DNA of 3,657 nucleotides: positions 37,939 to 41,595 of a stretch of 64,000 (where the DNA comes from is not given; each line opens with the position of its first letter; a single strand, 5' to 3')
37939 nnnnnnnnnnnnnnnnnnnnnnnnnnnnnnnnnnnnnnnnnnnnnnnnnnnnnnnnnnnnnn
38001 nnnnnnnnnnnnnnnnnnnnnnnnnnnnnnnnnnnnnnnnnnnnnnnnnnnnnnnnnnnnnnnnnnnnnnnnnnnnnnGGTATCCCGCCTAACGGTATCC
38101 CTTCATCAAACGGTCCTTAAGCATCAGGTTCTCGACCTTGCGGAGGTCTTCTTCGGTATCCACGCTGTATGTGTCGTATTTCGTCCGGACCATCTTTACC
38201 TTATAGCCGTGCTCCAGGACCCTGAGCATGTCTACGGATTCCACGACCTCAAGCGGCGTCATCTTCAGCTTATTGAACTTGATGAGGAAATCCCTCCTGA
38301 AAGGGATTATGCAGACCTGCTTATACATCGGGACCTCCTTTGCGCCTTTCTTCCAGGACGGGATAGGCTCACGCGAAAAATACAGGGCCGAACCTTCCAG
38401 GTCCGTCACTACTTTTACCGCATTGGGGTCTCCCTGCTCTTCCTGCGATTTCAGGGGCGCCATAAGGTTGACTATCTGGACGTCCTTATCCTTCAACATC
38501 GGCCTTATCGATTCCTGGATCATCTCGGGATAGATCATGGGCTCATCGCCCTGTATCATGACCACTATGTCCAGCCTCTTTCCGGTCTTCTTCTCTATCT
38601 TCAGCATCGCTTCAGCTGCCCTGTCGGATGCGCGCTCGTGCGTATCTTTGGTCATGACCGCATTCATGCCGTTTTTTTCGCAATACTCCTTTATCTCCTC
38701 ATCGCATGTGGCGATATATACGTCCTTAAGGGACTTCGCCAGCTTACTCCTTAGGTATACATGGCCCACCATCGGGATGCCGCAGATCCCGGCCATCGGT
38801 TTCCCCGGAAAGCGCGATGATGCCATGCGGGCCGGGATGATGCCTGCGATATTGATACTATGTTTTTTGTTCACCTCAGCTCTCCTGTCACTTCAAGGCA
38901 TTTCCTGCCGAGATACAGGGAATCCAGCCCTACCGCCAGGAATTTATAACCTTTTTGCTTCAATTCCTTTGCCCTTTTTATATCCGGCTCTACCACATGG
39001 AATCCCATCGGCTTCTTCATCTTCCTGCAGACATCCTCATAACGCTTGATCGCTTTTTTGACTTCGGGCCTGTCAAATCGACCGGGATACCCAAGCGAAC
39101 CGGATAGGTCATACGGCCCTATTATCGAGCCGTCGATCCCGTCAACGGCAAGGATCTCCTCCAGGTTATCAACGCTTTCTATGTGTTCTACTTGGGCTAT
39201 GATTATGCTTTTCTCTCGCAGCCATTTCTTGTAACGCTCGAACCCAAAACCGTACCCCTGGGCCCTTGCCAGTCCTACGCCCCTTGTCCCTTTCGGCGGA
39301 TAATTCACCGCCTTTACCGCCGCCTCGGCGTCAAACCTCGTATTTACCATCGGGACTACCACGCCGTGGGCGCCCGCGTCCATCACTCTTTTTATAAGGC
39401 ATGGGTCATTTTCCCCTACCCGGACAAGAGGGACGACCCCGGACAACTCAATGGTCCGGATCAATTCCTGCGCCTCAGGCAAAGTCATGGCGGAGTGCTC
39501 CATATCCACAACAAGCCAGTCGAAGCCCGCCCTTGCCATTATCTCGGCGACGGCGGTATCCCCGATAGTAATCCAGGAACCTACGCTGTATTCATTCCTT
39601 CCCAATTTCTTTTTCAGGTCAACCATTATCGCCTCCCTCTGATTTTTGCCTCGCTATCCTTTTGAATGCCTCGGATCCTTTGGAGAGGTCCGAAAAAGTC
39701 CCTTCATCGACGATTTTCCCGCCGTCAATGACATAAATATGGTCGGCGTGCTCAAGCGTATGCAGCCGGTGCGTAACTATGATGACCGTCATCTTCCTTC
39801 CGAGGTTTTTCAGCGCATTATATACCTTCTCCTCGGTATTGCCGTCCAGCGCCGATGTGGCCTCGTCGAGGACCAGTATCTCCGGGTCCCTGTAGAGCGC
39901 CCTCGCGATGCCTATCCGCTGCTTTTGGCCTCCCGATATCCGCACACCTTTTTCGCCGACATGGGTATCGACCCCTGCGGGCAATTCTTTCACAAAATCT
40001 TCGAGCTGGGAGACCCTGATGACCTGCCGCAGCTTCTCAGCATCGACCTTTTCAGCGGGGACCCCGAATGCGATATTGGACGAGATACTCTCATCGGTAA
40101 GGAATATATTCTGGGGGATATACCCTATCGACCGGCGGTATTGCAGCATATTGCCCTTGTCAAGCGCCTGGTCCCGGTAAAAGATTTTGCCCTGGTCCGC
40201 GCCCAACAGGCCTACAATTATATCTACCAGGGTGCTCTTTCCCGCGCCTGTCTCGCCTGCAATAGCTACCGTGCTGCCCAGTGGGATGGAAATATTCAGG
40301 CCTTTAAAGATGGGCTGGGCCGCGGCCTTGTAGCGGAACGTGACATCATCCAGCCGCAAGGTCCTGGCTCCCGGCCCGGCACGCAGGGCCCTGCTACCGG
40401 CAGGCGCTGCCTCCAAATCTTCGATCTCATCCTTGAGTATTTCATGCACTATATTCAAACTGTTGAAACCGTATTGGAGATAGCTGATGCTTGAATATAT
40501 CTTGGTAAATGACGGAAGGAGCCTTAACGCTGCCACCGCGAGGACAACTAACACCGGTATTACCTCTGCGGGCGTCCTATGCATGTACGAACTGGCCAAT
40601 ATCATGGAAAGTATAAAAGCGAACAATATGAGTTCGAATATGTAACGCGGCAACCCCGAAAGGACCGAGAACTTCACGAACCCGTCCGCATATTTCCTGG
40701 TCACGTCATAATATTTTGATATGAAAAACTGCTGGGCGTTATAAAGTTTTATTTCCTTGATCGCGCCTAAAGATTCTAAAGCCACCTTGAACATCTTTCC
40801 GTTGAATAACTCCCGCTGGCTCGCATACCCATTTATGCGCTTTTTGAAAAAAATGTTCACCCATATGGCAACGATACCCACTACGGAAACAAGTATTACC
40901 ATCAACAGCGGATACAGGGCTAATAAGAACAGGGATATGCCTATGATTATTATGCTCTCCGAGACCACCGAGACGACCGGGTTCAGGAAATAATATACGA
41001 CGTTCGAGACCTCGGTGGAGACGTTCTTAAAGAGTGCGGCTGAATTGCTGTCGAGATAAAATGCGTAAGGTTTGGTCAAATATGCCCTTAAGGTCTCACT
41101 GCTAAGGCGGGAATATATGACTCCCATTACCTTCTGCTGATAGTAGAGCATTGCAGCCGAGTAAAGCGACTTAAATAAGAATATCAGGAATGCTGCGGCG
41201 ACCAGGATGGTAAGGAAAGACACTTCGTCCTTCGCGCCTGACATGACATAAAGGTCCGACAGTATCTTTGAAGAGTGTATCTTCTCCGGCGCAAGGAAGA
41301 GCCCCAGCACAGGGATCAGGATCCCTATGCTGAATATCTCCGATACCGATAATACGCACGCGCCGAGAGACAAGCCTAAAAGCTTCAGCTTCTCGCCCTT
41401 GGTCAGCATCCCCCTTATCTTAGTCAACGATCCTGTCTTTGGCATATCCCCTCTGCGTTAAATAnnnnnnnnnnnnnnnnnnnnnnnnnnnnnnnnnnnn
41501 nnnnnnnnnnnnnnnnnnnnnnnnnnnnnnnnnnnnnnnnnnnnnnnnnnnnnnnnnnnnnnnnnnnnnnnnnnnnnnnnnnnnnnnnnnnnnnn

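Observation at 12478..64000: Roughly 51.5-kb gapless, co-directional, translationally coupled unit of about 48 glycan-biosynthesis genes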

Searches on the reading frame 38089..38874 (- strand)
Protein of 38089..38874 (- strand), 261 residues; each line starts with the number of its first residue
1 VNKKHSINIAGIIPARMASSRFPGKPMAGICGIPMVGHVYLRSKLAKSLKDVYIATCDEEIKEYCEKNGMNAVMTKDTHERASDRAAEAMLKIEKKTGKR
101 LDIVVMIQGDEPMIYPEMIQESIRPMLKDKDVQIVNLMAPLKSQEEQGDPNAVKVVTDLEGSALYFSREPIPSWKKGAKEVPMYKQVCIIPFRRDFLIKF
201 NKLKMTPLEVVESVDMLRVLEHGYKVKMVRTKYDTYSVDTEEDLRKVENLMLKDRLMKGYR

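Call 6: search_protein_families(library=pfam, proteins=[window:38089-38874:-])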
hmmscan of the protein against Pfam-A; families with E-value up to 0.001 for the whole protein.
window:38089-38874:- (261 aa): 2 families
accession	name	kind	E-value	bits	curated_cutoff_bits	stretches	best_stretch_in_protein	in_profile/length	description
PF02348.25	CTP_transf_3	-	5e-47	160.9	22.6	1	10-224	1-215/217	Cytidylyltransferase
PF12804.13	NTP_transf_3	-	3.7e-05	24.4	27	1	19-128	9-113/160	MobA-like NTP transferase domain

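Call 57: search_protein_families(library=ncbifam, proteins=[window:38089-38874:-], max_evalue=0.00001)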
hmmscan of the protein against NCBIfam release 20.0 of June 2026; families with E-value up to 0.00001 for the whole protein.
window:38089-38874:- (261 aa): 6 families
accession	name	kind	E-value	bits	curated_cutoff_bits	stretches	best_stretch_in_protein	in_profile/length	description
NF009905.0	PRK13368.1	subfamily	3.3e-92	308.2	255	1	8-254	2-241/243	3-deoxy-manno-octulosonate cytidylyltransferase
NF003952.0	PRK05450.1-5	subfamily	5.6e-85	284.5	193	1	8-254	2-248/250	3-deoxy-manno-octulosonate cytidylyltransferase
NF003950.0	PRK05450.1-3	subfamily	1.2e-62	211.5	234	1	8-254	2-245/248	3-deoxy-manno-octulosonate cytidylyltransferase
NF003948.0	PRK05450.1-1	equivalog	2.3e-57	194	281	1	9-251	6-243/248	3-deoxy-manno-octulosonate cytidylyltransferase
TIGR00466.1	kdsB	equivalog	1e-47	162.6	155.2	1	12-244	6-240/241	3-deoxy-manno-octulosonate cytidylyltransferase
TIGR03584.1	PseF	equivalog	1.5e-07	31.3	205.7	1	12-133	3-126/222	pseudaminic acid cytidylyltransferase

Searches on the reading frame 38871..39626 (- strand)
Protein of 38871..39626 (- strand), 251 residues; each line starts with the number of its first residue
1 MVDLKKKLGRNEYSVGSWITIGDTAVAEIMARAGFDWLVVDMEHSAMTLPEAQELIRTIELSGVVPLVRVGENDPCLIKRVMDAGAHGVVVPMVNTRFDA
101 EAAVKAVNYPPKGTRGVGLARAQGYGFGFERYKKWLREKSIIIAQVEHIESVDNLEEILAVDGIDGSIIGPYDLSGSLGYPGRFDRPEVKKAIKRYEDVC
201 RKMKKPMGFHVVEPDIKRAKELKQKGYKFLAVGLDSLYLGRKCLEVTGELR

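Call 6: search_protein_families(library=pfam, proteins=[window:38871-39626:-])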
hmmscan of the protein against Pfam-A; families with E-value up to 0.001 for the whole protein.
window:38871-39626:- (251 aa): 1 family
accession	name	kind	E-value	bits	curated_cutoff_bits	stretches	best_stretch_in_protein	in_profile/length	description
PF03328.21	HpcH_HpaI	-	3.6e-39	134.8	25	1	17-236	4-215/221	HpcH/HpaI aldolase/citrate lyase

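Call 57: search_protein_families(library=ncbifam, proteins=[window:38871-39626:-], max_evalue=0.00001)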
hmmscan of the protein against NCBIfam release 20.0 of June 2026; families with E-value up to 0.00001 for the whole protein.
window:38871-39626:- (251 aa): 4 families
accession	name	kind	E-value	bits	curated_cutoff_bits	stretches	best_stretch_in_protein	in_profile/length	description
TIGR02311.1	HpaI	equivalog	1.1e-57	195.3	368.8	1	4-242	3-240/249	4-hydroxy-2-oxoheptanedioate aldolase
TIGR03239.1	GarL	equivalog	4.7e-51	173.8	406.75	1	5-236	4-233/249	2-dehydro-3-deoxyglucarate aldolase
NF007849.0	PRK10558.1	equivalog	2.5e-50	171.3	393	1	4-236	10-240/256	2-dehydro-3-deoxyglucarate aldolase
NF007521.0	PRK10128.1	equivalog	1.5e-48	165.6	441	1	4-238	9-242/267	2-keto-3-deoxy-L-rhamnonate aldolase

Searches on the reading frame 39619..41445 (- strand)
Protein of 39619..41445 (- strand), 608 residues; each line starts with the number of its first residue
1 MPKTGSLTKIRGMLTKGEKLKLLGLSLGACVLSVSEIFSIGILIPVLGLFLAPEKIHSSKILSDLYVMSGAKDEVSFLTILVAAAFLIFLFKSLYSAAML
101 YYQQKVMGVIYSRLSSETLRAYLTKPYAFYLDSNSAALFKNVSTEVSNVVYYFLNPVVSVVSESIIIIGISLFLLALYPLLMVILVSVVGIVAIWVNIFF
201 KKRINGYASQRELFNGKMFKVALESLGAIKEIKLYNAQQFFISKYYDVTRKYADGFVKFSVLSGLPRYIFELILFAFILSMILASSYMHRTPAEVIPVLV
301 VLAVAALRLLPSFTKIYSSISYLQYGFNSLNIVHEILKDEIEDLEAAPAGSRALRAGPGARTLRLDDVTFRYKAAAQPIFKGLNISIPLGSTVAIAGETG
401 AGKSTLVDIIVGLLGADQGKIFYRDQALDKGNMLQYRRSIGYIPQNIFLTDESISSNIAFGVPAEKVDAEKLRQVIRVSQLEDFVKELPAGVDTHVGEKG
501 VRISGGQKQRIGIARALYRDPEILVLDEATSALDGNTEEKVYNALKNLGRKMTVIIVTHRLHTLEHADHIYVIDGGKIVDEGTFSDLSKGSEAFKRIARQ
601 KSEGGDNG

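Call 6: search_protein_families(library=pfam, proteins=[window:39619-41445:-])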
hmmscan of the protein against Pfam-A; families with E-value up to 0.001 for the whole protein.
window:39619-41445:- (608 aa): 6 families
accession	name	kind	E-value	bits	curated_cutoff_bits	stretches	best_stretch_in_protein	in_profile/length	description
PF00005.33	ABC_tran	-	2.4e-29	103.1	25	1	381-531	2-137/137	ABC transporter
PF00664.28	ABC_membrane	-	1.7e-15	57.9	28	1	60-289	23-250/274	ABC transporter transmembrane region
PF02463.25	SMC_N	-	3.1e-10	40.3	40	1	502-573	136-211/220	RecF/RecN/SMC N terminal domain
PF13555.12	AAA_29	-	3.6e-05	23.9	27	1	380-420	12-51/61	P-loop containing region of AAA domain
PF09818.15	ABC_ATPase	-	5.5e-05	22.8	23.2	1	464-534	121-189/283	P-loop domain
PF13304.12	AAA_21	-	0.00031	21.3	27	0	504-560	239-299/304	AAA domain, putative AbiEii toxin, Type IV TA system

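Call 57: search_protein_families(library=ncbifam, proteins=[window:39619-41445:-], max_evalue=0.00001)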
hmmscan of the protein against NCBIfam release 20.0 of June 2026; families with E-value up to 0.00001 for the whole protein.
window:39619-41445:- (608 aa): 188 families (the best 25 are shown)
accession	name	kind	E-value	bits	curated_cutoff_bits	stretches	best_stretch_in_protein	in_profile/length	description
TIGR02203.1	MsbA_lipidA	equivalog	1.8e-91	307.4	602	1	71-588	47-556/572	lipid A export permease/ATP-binding protein MsbA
NF050066.1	LPSTprtrPglK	equivalog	3.2e-89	299.9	1000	1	9-574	4-556/558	BC-type lipopolysaccharide transporter PglK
NF045513.1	HepA_fam_ABC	equivalog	3.7e-86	289.9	725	1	33-589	47-597/610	heterocyst formation ABC transporter subunit HepA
NF008381.0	PRK11176.1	equivalog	4.6e-72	243.2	867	1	69-599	55-577/582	lipid A ABC transporter ATP-binding protein/permease MsbA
TIGR03375.1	type_I_sec_LssB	subfamily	5.3e-72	243.2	693.1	1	173-583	280-684/696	type I secretion system permease/ATPase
TIGR03796.1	NHLM_micro_ABC1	equivalog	1.1e-67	228.8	853.3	1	40-597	162-708/710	NHLP family bacteriocin export ABC transporter peptidase/permease/ATPase subunit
TIGR02204.1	MsbA_rel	hypoth_equivalog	2.6e-66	224.5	780.4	1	72-599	51-573/576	ABC transporter, permease/ATP-binding protein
TIGR03797.1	NHLM_micro_ABC2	equivalog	1.7e-65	221.9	709.4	1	20-600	124-684/686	NHLP bacteriocin export ABC transporter permease/ATPase subunit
NF008364.0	PRK11160.1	equivalog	3.6e-64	217.4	630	1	154-599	135-573/575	heme ABC transporter ATP-binding protein/permease CydC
TIGR00958.1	3a01208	subfamily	3.7e-63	213.9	874.6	1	365-596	481-709/711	antigen peptide transporter 2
NF010178.0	PRK13657.1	equivalog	6.5e-61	206.5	733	1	125-601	102-570/588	glucan ABC transporter ATP-binding protein/ permease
TIGR01846.1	type_I_sec_HlyB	subfamily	1.9e-60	205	725.55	1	75-602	175-693/694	type I secretion system permease/ATPase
TIGR02857.1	CydD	equivalog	7.9e-60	203.3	435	1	71-572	36-528/529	thiol reductant ABC exporter subunit CydD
TIGR01193.1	bacteriocin_ABC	subfamily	4e-56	190.9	523.85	1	64-596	184-704/708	peptide cleavage/export ABC transporter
TIGR02868.1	CydC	equivalog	6.8e-56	190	329.05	1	138-561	112-530/530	thiol reductant ABC exporter subunit CydC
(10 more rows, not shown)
